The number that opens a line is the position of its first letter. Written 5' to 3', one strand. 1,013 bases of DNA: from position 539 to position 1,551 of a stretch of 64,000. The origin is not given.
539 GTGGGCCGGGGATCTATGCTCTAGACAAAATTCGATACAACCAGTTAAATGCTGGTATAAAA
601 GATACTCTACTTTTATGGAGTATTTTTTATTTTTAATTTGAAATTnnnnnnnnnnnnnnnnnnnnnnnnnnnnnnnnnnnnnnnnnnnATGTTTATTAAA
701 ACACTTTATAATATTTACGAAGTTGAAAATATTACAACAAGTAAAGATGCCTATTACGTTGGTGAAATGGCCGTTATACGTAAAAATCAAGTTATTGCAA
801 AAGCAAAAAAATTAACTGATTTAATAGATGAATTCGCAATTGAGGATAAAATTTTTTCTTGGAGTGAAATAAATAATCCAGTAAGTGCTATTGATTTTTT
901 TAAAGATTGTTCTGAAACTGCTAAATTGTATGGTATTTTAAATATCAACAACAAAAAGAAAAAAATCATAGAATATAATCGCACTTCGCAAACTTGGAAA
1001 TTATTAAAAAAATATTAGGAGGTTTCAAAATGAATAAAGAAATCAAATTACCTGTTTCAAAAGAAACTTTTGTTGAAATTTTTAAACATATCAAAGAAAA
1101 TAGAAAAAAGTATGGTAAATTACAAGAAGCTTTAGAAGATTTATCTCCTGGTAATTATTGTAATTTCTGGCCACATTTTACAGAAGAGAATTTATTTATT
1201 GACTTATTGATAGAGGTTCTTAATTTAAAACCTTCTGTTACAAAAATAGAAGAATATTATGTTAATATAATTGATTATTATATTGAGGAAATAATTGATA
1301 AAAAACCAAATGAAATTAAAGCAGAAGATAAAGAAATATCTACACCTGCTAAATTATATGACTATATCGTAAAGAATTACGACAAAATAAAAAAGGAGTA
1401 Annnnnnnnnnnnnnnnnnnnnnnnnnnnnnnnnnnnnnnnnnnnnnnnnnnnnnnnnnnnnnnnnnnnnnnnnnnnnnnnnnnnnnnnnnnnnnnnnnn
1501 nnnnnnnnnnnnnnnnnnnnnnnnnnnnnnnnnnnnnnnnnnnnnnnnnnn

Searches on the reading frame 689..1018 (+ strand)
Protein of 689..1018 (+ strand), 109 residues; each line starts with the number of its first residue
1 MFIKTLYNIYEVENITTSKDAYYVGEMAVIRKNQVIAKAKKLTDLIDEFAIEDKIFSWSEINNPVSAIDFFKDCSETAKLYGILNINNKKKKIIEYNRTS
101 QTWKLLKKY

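Call 3: search_protein_families(library=pfam, proteins=[window:689-1018:+], max_evalue=1)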
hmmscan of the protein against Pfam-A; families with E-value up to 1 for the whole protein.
window:689-1018:+ (109 aa): 0 families

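Call 4: search_protein_families(library=ncbifam, proteins=[window:689-1018:+], max_evalue=1)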
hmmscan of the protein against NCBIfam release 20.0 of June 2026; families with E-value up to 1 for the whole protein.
window:689-1018:+ (109 aa): 1 family
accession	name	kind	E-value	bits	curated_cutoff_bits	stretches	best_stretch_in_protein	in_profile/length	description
NF008030.0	PRK10762.1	equivalog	0.04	12.6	745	1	40-94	85-139/501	ribose ABC transporter ATP-binding protein RbsA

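Call 5: search_protein_families(library=phrogs, proteins=[window:689-1018:+], max_evalue=1)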
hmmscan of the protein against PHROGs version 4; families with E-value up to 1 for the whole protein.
window:689-1018:+ (109 aa): 1 family
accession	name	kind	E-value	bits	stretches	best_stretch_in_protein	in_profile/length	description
phrog_12326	-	unknown function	0.12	13.3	1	11-104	21-106/141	-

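Call 81: search_protein_families(library=padloc, proteins=[window:689-1018:+], max_evalue=0.01)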
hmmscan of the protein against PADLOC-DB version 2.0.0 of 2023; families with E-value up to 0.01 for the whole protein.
window:689-1018:+ (109 aa): 0 families

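Call 90: find_homologous_proteins(query=window:689-1018:+, max_evalue=0.001)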
Query window:689-1018:+ (109 aa): 1 proteins with E <= 0.001 among 7 candidates.
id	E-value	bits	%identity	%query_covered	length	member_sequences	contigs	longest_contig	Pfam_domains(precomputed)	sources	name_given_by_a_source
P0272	1.6e-63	229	100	100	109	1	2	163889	-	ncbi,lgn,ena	-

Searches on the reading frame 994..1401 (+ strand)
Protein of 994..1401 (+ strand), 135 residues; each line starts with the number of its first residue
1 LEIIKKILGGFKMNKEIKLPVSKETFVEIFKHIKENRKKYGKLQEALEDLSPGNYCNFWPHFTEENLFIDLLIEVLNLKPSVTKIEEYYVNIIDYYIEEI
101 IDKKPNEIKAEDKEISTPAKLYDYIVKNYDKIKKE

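Call 3: search_protein_families(library=pfam, proteins=[window:994-1401:+], max_evalue=1)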
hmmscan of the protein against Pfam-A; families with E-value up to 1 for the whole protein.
window:994-1401:+ (135 aa): 4 families
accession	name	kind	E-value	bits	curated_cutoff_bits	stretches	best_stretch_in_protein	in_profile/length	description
PF14278.11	TetR_C_8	-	0.022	15.3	26.1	0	23-47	4-28/103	Transcriptional regulator C-terminal region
PF11408.13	Helicase_Sgs1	-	0.037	14.5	22.2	1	18-51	42-75/80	Sgs1 RecQ helicase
PF19047.5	HOOK_N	-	0.064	13.5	23.5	1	43-102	31-90/146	HOOK domain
PF18215.6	Rtt106_N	-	0.1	12.6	26.3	1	18-36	20-38/45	Histone chaperone Rtt106 N-terminal domain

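Call 4: search_protein_families(library=ncbifam, proteins=[window:994-1401:+], max_evalue=1)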
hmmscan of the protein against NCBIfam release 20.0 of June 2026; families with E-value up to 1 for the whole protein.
window:994-1401:+ (135 aa): 0 families

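Call 5: search_protein_families(library=phrogs, proteins=[window:994-1401:+], max_evalue=1)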
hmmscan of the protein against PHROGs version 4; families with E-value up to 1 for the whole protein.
window:994-1401:+ (135 aa): 4 families
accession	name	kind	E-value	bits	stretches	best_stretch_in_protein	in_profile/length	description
phrog_25994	-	unknown function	0.0097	17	1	11-103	18-102/157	-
phrog_14363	-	unknown function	0.025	15.2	1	31-87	100-154/172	-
phrog_25884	-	unknown function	0.16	12.9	1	114-132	2-20/67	-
phrog_26100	-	unknown function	0.29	12.3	1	16-79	10-74/101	-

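Call 42: find_homologous_proteins(query=window:1030-1401:+, max_evalue=0.001)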
Query window:1030-1401:+ (123 aa): 1 proteins with E <= 0.001 among 9 candidates.
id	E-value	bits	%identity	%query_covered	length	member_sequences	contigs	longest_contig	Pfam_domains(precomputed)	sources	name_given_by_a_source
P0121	6.3e-73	261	100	100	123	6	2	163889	-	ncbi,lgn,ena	-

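Call 81: search_protein_families(library=padloc, proteins=[window:1030-1401:+], max_evalue=0.01)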
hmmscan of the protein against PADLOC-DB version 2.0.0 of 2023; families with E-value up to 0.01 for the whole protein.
window:1030-1401:+ (123 aa): 0 families
